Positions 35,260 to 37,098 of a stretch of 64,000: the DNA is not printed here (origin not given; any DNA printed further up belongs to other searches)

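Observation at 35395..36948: KpsS/KpsC-family (Capsule_synth) protein head-to-head with the neu operon but without kpsFU or kpsMT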

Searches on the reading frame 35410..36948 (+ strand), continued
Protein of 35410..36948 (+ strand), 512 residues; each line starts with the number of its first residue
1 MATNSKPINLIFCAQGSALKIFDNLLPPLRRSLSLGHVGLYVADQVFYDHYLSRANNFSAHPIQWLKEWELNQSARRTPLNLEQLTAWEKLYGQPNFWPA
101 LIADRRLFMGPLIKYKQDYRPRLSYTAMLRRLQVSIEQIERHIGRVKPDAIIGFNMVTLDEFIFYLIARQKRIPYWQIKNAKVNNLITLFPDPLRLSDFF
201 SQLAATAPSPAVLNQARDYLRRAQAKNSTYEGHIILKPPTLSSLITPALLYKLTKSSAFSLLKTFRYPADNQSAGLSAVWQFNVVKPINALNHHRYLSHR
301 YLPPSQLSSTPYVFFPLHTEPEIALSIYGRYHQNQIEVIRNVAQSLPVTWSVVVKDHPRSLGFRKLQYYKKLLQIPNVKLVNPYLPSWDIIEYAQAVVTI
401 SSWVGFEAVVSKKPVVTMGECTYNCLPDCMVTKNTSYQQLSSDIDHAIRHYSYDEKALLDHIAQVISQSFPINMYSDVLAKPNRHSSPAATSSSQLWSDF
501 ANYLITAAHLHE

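Call 45: search_protein_families(library=pfam, proteins=[L026:1945-2958:+, L026:2955-4250:+, L026:6454-7344:+, L026:8141-9274:+, L026:11554-13110:+, L026:13446-14456:+, L026:14450-15832:+, L010:6363-7523:+, L010:7520-8368:+, L010:8373-9278:+], max_evalue=0.001)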
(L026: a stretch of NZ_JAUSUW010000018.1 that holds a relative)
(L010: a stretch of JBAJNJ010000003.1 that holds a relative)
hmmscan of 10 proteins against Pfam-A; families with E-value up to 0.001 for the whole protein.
L026:1945-2958:+ (337 aa): 9 families
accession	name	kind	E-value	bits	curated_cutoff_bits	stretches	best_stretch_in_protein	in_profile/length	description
PF01370.27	Epimerase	-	1.7e-55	188.5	20.9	1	3-235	1-228/240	NAD dependent epimerase/dehydratase family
PF16363.11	GDP_Man_Dehyd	-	1.7e-51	176.1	27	1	4-323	1-330/332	GDP-mannose 4,6 dehydratase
PF04321.23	RmlD_sub_bind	-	4.4e-19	69.1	27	1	1-240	1-205/287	RmlD substrate binding domain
PF01073.25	3Beta_HSD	-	1.1e-15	57.9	22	1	4-229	1-226/280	3-beta hydroxysteroid dehydrogenase/isomerase family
PF02719.21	Polysacc_synt_2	-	3.7e-12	46.5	20.2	1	3-127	1-128/293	Polysaccharide biosynthesis protein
PF00106.31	adh_short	-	2.3e-05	24.4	26.6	1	3-89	3-87/195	short chain dehydrogenase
PF08659.16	KR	-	4.9e-05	23.7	22.6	1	3-136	3-146/180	KR domain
PF13460.12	NAD_binding_10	-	5.6e-05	23.5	27.2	1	7-160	1-129/184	NAD(P)H-binding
PF07993.18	NAD_binding_4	-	0.00027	20.6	20.1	0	5-26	1-22/258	Male sterility protein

L026:2955-4250:+ (431 aa): 6 families
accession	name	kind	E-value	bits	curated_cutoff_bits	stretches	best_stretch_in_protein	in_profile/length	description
PF03721.20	UDPG_MGDP_dh_N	-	4.5e-29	101.8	27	1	8-178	2-178/187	UDP-glucose/GDP-mannose dehydrogenase family, NAD binding domain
PF00984.24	UDPG_MGDP_dh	-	3.4e-25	88.4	25.4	1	203-291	2-93/94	UDP-glucose/GDP-mannose dehydrogenase family, central domain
PF03720.21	UDPG_MGDP_dh_C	-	3.2e-24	85.7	30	1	319-417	2-102/103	UDP-glucose/GDP-mannose dehydrogenase family, UDP binding domain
PF03446.21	NAD_binding_2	-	8.7e-09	36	21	1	8-130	1-103/161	NAD binding domain of 6-phosphogluconate dehydrogenase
PF02826.25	2-Hacid_dh_C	-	0.00027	20.8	25.1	0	340-390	52-103/178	D-isomer specific 2-hydroxyacid dehydrogenase, NAD binding domain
PF03807.23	F420_oxidored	-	0.00076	20.5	21.6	0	9-88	2-71/94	NADP oxidoreductase coenzyme F420-dependent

L026:6454-7344:+ (296 aa): 8 families
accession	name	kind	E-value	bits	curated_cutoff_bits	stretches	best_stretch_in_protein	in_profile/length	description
PF08241.18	Methyltransf_11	-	3.6e-26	92.1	21.2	1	67-161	1-94/95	Methyltransferase domain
PF13649.12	Methyltransf_25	-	1.6e-23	83.6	27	1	66-158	1-97/97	Methyltransferase domain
PF13489.12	Methyltransf_23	-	6.9e-18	65.4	27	1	55-177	15-130/164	Methyltransferase domain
PF08242.18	Methyltransf_12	-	2.7e-16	60.5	30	1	67-160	1-98/98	Methyltransferase domain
PF13847.12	Methyltransf_31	-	3.7e-15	56.3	27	1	63-161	4-108/145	Methyltransferase domain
PF01209.24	Ubie_methyltran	-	5.5e-13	49.3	20.1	1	47-193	33-184/233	ubiE/COQ5 methyltransferase family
PF03141.22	Methyltransf_29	-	1.9e-05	23.9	23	1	65-161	120-216/506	Putative S-adenosyl-L-methionine-dependent methyltransferase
PF05175.20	MTS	-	2.3e-05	24.5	23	1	61-130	29-101/170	Methyltransferase small domain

L026:8141-9274:+ (377 aa): 1 family
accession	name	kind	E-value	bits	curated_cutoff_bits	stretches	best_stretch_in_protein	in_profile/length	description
PF00701.28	DHDPS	-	2.6e-30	105.6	22.1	1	83-367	2-286/289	Dihydrodipicolinate synthetase family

L026:11554-13110:+ (518 aa): 0 families

L026:13446-14456:+ (336 aa): 5 families
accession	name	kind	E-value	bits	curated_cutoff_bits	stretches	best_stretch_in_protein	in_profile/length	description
PF13489.12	Methyltransf_23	-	2.6e-20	73.3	27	1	148-300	13-163/164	Methyltransferase domain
PF08241.18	Methyltransf_11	-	1.7e-08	35.4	21.2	1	162-245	1-94/95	Methyltransferase domain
PF08242.18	Methyltransf_12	-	5.8e-07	30.6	30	1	162-244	1-98/98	Methyltransferase domain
PF13847.12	Methyltransf_31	-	0.00023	21.3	27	0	198-259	60-122/145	Methyltransferase domain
PF13649.12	Methyltransf_25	-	0.00079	20.5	27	0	162-242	2-97/97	Methyltransferase domain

L026:14450-15832:+ (460 aa): 0 families

L010:6363-7523:+ (386 aa): 2 families
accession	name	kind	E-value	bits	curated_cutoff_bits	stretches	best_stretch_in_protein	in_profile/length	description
PF02706.20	Wzz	-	4.2e-07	30.6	25.5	1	7-60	1-54/91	Chain length determinant protein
PF13807.11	GNVR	-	0.0001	22.6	27.7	1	338-373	41-76/82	G-rich domain on putative tyrosine kinase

L010:7520-8368:+ (282 aa): 10 families
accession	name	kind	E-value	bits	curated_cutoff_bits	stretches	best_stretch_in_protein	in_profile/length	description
PF08241.18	Methyltransf_11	-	1.1e-19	71.3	21.2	1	60-154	1-94/95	Methyltransferase domain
PF13649.12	Methyltransf_25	-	4.2e-19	69.5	27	1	59-151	1-97/97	Methyltransferase domain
PF13847.12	Methyltransf_31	-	1.2e-16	61.1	27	1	55-158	3-113/145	Methyltransferase domain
PF08242.18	Methyltransf_12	-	2.7e-12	47.7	30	1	60-153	1-98/98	Methyltransferase domain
PF01209.24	Ubie_methyltran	-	3.6e-11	43.3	20.1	1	41-154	33-150/233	ubiE/COQ5 methyltransferase family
PF13489.12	Methyltransf_23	-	5.4e-11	42.9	27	1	53-163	20-124/164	Methyltransferase domain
PF02353.26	CMAS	-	1.8e-05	24.6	27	1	55-167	62-176/273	Mycolic acid cyclopropane synthetase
PF05175.20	MTS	-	0.00016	21.8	23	1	55-113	31-92/170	Methyltransferase small domain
PF03141.22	Methyltransf_29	-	0.00041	19.5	23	1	56-179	118-244/506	Putative S-adenosyl-L-methionine-dependent methyltransferase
PF03848.20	TehB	-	0.00073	19.5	20.4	0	56-130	31-105/193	Tellurite resistance protein TehB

L010:8373-9278:+ (301 aa): 1 family
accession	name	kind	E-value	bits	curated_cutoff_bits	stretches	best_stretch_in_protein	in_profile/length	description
PF00701.28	DHDPS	-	1.1e-33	116.6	22.1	1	6-294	3-288/289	Dihydrodipicolinate synthetase family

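Call 67: find_homologous_proteins(query=L087:11233-12675:+, max_evalue=0.001)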
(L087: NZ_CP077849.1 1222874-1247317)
Query L087:11233-12675:+ (480 aa): 454 proteins with E <= 0.001 among 5994 candidates; the best 120 are listed.
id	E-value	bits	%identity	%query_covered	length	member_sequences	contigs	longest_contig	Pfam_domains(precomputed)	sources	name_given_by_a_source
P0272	3.6e-261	885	84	100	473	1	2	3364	PF05159.21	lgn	-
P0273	5.2e-258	875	100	83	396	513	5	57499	PF05159.21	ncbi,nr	ncbi:capsular biosynthesis protein, partial [Acinetobacter baumannii]|nr:capsular biosynthesis prote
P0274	1.0e-248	844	79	99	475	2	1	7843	PF05159.21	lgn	-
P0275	6.1e-247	838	79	99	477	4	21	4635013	PF05159.21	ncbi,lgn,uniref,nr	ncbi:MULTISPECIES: capsular biosynthesis protein [Acinetobacter]|uniref:capsular polysaccharide expo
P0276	8.2e-247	838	83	94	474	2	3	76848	PF05159.21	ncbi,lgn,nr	ncbi:capsular biosynthesis protein [Acinetobacter baumannii]|nr:capsular biosynthesis protein [Acine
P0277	4.6e-242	822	81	94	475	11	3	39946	PF05159.21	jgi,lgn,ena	-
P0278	7.9e-227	772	74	99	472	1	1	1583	PF05159.21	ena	-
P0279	1.1e-224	765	75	94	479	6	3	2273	PF05159.21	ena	-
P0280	4.6e-224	763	72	98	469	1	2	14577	PF05159.21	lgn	-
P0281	6.0e-221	753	72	99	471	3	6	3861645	PF05159.21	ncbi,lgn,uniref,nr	ncbi:capsular polysaccharide export protein, LipB/KpsS family [Acinetobacter baumannii]|uniref:capsu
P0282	4.2e-220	750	71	99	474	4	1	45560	PF05159.21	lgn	-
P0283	1.7e-219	748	70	100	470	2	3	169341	PF05159.21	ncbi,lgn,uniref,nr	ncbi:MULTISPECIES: capsular biosynthesis protein [Acinetobacter]|uniref:capsular polysaccharide expo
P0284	8.4e-218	742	70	100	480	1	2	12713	PF05159.21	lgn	-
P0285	4.7e-216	736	69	98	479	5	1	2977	PF05159.21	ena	-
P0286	2.4e-213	727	68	98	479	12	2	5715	PF05159.21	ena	-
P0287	2.0e-211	721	68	98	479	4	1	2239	PF05159.21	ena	-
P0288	7.6e-210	716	68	99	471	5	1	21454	PF05159.21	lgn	-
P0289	4.1e-205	700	67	98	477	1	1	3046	PF05159.21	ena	-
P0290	5.2e-191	654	85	73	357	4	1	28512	PF05159.21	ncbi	ncbi:TPA: capsular biosynthesis protein, partial [Acinetobacter baumannii]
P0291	3.0e-188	645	63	94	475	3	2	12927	PF05159.21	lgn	-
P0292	6.4e-182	624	60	99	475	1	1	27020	PF05159.21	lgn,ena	-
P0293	9.2e-178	610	62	93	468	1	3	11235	PF05159.21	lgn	-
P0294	1.3e-176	606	59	96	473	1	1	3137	PF05159.21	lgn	-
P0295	6.5e-176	604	60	96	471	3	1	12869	PF05159.21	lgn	-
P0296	6.7e-173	594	60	94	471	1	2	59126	PF05159.21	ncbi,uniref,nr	ncbi:capsular polysaccharide export protein, LipB/KpsS family [Acinetobacter indicus]|uniref:capsula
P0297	9.7e-173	594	61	94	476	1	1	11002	PF05159.21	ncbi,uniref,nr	ncbi:capsular biosynthesis protein [Rodentibacter trehalosifermentans]|uniref:Capsular biosynthesis 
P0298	8.2e-168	577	58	99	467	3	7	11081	PF05159.21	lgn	-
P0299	2.9e-160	552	55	98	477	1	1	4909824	PF05159.21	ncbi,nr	ncbi:capsular biosynthesis protein [Pectobacterium carotovorum subsp. carotovorum]|nr:capsular biosy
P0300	6.3e-160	551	55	98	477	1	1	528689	PF05159.21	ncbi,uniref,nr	ncbi:capsular polysaccharide export protein, LipB/KpsS family [Pectobacterium polaris]|uniref:capsul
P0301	2.6e-159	549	54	96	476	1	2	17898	PF05159.21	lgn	-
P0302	1.0e-155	538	53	100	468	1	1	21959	PF05159.21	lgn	-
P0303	4.1e-154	532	53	98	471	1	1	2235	PF05159.21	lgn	-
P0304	1.3e-153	531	55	94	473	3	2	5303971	PF05159.21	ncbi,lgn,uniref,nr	ncbi:hypothetical protein ABRP70_14585 [Pectobacterium odoriferum]|uniref:capsular polysaccharide ex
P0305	3.5e-152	526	51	98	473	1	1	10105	PF05159.21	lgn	-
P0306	4.3e-152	526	52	93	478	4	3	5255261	PF05159.21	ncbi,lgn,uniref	ncbi:hypothetical protein [Pseudomonas shirazensis]|uniref:capsular polysaccharide export protein, L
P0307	1.4e-151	524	56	93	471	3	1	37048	PF05159.21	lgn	-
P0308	2.1e-151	523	51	99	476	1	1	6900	PF05159.21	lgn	-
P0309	6.0e-151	522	51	93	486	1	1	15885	PF05159.21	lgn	-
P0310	1.3e-150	521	50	98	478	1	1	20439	PF05159.21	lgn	-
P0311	1.3e-150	521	53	93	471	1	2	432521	PF05159.21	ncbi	-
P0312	1.5e-150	520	51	96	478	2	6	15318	PF05159.21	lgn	-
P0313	4.0e-150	519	50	98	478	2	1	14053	PF05159.21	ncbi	ncbi:Capsule polysaccharide biosynthesis protein [compost metagenome]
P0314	5.7e-150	519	51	94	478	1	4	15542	PF05159.21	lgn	-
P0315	5.9e-150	518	51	99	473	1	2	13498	PF05159.21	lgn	-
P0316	1.9e-149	517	52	94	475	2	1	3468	PF05159.21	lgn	-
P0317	3.2e-149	516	51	93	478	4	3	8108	PF05159.21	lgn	-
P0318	9.6e-149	514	54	93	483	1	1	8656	PF05159.21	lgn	-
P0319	1.9e-148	514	50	98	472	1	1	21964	PF05159.21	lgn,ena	-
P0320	2.2e-148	513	53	100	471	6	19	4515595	PF05159.21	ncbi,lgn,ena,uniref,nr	ncbi:capsular biosynthesis protein [Escherichia coli]|uniref:Capsular biosynthesis protein n=1 Tax=E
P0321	2.3e-148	513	53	95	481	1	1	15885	PF05159.21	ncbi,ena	-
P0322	2.3e-148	513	50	98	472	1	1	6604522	PF05159.21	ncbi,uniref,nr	ncbi:capsular polysaccharide export protein, LipB/KpsS family [Pseudomonas beijingensis]|uniref:caps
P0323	3.0e-148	513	52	94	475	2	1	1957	PF05159.21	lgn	-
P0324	5.0e-148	512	50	93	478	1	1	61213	PF05159.21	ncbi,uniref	ncbi:hypothetical protein ACIKP7_09595 [Pseudomonas caricapapayae]|uniref:Uncharacterized protein n=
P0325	1.5e-146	507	50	94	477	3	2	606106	PF05159.21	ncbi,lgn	-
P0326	3.3e-145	503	51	94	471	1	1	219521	PF05159.21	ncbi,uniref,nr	ncbi:hypothetical protein [Halomonas salina]|uniref:capsular polysaccharide export protein, LipB/Kps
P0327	6.8e-145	502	51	93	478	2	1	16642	PF05159.21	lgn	-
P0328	4.2e-143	496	48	99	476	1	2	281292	PF05159.21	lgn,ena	-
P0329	4.5e-143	496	51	94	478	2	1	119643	PF05159.21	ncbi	-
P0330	3.5e-142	493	51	93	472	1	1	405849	PF05159.21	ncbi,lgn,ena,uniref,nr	ncbi:hypothetical protein [Pseudomonas sp. NFACC08-1]|uniref:capsular polysaccharide export protein,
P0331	1.3e-141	491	51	98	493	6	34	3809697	PF05159.21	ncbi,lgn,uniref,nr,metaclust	ncbi:hypothetical protein [Acinetobacter baumannii]|uniref:capsular polysaccharide export protein, L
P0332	3.2e-141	490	50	94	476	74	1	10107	PF05159.21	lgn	-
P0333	4.3e-141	489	50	98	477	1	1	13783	PF05159.21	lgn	-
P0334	7.4e-141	488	49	99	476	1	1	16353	PF05159.21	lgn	-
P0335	8.0e-140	485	49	98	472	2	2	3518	PF05159.21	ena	-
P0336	2.2e-138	480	49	98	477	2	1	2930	PF05159.21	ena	-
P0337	2.7e-138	480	49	98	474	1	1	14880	PF05159.21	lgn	-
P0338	2.7e-138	480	49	99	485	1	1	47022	PF05159.21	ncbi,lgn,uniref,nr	ncbi:capsular biosynthesis protein [Psychrobacter sp. APC 3281]|uniref:capsular polysaccharide expor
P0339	4.4e-138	479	51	99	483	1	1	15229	PF05159.21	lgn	-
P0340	5.0e-138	479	51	98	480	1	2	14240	PF05159.21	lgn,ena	-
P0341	5.6e-138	479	50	100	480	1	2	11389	PF05159.21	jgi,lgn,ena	-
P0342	1.4e-137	478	49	99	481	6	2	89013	PF05159.21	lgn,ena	-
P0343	2.9e-137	477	48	98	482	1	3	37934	PF05159.21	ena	-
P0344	4.3e-136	473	49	99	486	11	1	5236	PF05159.21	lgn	-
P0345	4.5e-136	473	50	100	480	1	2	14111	PF05159.21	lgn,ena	-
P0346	5.9e-136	472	48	98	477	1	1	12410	PF05159.21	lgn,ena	-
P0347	1.8e-135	471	48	99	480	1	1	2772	PF05159.21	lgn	-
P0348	3.9e-135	470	50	94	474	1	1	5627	PF05159.21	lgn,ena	-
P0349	7.1e-135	469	49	99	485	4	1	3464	PF05159.21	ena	-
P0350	1.8e-134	467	48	99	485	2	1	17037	PF05159.21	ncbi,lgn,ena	-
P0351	1.9e-134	467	46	98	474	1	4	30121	PF05159.21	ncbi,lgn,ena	-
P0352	3.2e-134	467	48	99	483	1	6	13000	PF05159.21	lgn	-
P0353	4.6e-134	466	50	99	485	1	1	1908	PF05159.21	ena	-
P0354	6.7e-134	466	48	99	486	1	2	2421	PF05159.21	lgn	-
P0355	2.3e-133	464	48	99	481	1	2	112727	PF05159.21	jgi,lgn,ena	jgi:hypothetical protein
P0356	2.7e-133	464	48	99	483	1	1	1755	PF05159.21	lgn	-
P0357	3.6e-133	463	47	98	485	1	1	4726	PF05159.21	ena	-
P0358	9.6e-133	462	48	93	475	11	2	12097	PF05159.21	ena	-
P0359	4.4e-132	460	49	98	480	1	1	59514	PF05159.21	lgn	-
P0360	1.1e-131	458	47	99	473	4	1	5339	PF05159.21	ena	-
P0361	1.6e-131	458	49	99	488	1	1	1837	PF05159.21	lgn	-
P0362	1.5e-130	454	47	98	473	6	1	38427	PF05159.21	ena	-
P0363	8.2e-130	452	48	98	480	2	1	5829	PF05159.21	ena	-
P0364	1.3e-129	451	52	79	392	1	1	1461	PF05159.21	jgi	jgi:hypothetical protein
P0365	1.3e-129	451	45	98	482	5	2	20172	PF05159.21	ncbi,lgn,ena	-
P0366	3.1e-129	450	49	99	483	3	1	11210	PF05159.21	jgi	-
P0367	6.9e-129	449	46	98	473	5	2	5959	PF05159.21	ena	-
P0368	4.3e-128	446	48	100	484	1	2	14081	PF05159.21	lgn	-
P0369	6.4e-127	443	46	98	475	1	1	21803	PF05159.21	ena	-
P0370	2.5e-125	437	46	98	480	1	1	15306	PF05159.21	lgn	-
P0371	4.5e-124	433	48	94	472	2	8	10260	PF05159.21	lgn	-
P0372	1.7e-118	415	44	98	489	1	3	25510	PF05159.21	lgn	-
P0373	4.4e-117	410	45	93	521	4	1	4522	PF05159.21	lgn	-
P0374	4.0e-103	364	40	94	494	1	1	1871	PF05159.21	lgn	-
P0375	7.0e-98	347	49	78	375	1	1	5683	PF05159.21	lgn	-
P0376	1.5e-97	346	39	93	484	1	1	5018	PF05159.21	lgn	-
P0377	1.1e-91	326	51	61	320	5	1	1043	PF05159.21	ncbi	ncbi:capsular biosynthesis protein, partial [Acinetobacter baumannii]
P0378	1.4e-86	310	41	87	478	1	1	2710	PF05159.21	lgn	-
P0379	1.8e-82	296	37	94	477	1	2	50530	PF05159.21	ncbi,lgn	-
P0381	3.2e-80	289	40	87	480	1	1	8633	PF05159.21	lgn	-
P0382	5.9e-80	288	38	98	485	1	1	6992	PF05159.21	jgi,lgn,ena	-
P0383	2.9e-78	282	39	88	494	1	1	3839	PF05159.21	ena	-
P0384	3.0e-78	282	37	91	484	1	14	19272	PF05159.21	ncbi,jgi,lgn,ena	jgi:hypothetical protein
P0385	4.5e-78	281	41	93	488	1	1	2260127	PF05159.21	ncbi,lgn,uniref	ncbi:hypothetical protein ACQE32_02645 [Pantoea sp. FN0302]|uniref:capsular polysaccharide export pr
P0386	7.7e-77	277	41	85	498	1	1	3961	PF05159.21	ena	-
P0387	1.1e-76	277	39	84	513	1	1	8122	PF05159.21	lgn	-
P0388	1.3e-76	277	40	84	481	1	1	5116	PF05159.21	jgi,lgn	jgi:hypothetical protein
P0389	2.6e-76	276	40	85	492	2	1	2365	PF05159.21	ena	-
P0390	3.0e-76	275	40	84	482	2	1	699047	PF05159.21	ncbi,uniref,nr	ncbi:capsular polysaccharide export protein, LipB/KpsS family [Kushneria phyllosphaerae]|uniref:Caps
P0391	5.5e-76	275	40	87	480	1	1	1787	PF05159.21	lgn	-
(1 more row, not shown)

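Call 73: get_annotated_region(hit=H2, flank=9000)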
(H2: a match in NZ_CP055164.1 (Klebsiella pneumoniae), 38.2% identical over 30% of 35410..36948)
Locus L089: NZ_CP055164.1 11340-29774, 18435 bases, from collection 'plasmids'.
description: Klebsiella pneumoniae strain STEFF_9 plasmid unnamed2, complete sequence
organism: Klebsiella pneumoniae (NCBI taxid 573)
taxonomy: Bacteria; Pseudomonadota; Gammaproteobacteria; Enterobacterales; Enterobacteriaceae; Klebsiella; Klebsiella pneumoniae
host: -; source: Shatin WWTPs_9 WWTPs effluent; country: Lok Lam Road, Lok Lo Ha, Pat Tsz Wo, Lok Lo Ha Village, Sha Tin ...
typing (MOB-suite, as given by PLSDB): non-mobilizable
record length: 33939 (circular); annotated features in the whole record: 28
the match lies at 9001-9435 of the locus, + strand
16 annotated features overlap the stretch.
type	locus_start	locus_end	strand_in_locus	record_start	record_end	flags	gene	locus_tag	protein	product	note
CDS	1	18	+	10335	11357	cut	-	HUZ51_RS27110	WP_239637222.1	IS110 family transposase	-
CDS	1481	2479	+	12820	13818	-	pseB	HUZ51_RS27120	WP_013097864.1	UDP-N-acetylglucosamine 4,6-dehydratase (inverting)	-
CDS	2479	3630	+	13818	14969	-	pseC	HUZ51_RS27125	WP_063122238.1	UDP-4-amino-4, 6-dideoxy-N-acetyl-beta-L-altrosamine transaminase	-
CDS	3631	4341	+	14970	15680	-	pseF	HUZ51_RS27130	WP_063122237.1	pseudaminic acid cytidylyltransferase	-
CDS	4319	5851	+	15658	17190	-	pseG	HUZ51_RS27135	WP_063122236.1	UDP-2,4-diacetamido-2,4, 6-trideoxy-beta-L-altropyranose hydrolase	-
CDS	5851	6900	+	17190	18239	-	pseI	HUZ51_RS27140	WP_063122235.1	pseudaminic acid synthase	-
CDS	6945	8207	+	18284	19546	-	-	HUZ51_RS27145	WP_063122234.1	hypothetical protein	-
CDS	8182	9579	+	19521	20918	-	-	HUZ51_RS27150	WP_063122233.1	hypothetical protein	-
CDS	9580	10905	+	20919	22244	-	-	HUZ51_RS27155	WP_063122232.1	DUF6418 domain-containing protein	-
CDS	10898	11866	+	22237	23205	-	-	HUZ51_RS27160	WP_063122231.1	glycosyltransferase family 2 protein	-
CDS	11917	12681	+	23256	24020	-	-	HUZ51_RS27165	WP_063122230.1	DUF4422 domain-containing protein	-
CDS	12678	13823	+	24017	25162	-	glf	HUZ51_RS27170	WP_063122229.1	UDP-galactopyranose mutase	GO:0009273 - peptidoglycan-based cell wall biogenesis [Evidence IEA]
CDS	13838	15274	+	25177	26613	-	-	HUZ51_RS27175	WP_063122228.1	undecaprenyl-phosphate galactose phosphotransferase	-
CDS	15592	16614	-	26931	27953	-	-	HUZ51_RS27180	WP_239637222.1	IS110 family transposase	-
CDS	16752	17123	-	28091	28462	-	-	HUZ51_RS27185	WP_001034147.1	LysR family transcriptional regulator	-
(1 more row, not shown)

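Call 74: get_annotated_region(hit=H1, flank=10000)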
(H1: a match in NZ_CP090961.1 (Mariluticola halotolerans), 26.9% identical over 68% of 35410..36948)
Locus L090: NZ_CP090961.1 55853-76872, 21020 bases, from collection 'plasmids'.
description: Mariluticola halotolerans strain LMO-2 plasmid unnamed, complete sequence
organism: Mariluticola halotolerans (NCBI taxid 2909283)
taxonomy: Bacteria; Pseudomonadota; Alphaproteobacteria; Hyphomicrobiales; Devosiaceae; Mariluticola; Mariluticola halotolerans
host: -; source: sea sediment; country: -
typing (MOB-suite, as given by PLSDB): non-mobilizable
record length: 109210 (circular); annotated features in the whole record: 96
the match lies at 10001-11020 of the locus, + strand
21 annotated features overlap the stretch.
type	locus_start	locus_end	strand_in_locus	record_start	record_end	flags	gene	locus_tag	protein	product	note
CDS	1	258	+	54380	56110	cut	-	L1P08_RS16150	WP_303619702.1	ABC transporter ATP-binding protein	-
CDS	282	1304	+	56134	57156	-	pseB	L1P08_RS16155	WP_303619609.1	UDP-N-acetylglucosamine 4,6-dehydratase (inverting)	-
CDS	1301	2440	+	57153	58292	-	pseC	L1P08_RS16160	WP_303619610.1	UDP-4-amino-4, 6-dideoxy-N-acetyl-beta-L-altrosamine transaminase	-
CDS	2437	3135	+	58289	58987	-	pseF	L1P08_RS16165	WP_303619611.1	pseudaminic acid cytidylyltransferase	-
CDS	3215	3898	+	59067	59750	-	-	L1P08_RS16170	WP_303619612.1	PIG-L deacetylase family protein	-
CDS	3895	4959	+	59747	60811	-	pseG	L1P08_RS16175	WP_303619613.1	UDP-2,4-diacetamido-2,4, 6-trideoxy-beta-L-altropyranose hydrolase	-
CDS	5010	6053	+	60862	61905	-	-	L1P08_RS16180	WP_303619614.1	N-acetylneuraminate synthase family protein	GO:0016051 - carbohydrate biosynthetic process [Evidence IEA]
CDS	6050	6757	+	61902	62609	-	-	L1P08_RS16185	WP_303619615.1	hypothetical protein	-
CDS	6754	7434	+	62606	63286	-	-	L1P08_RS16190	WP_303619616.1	WbqC family protein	-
CDS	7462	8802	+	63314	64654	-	-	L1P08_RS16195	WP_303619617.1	NAD(P)-binding protein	-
CDS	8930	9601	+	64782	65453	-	-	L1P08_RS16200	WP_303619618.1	methyltransferase domain-containing protein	-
CDS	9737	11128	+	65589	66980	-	-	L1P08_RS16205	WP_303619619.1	hypothetical protein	-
CDS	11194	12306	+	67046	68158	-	-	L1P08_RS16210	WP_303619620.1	glycosyltransferase family 4 protein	-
CDS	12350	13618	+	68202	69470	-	-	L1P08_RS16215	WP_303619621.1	hypothetical protein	-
CDS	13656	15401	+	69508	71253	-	asnB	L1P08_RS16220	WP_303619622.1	asparagine synthase (glutamine-hydrolyzing)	GO:0006529 - asparagine biosynthetic process [Evidence IEA]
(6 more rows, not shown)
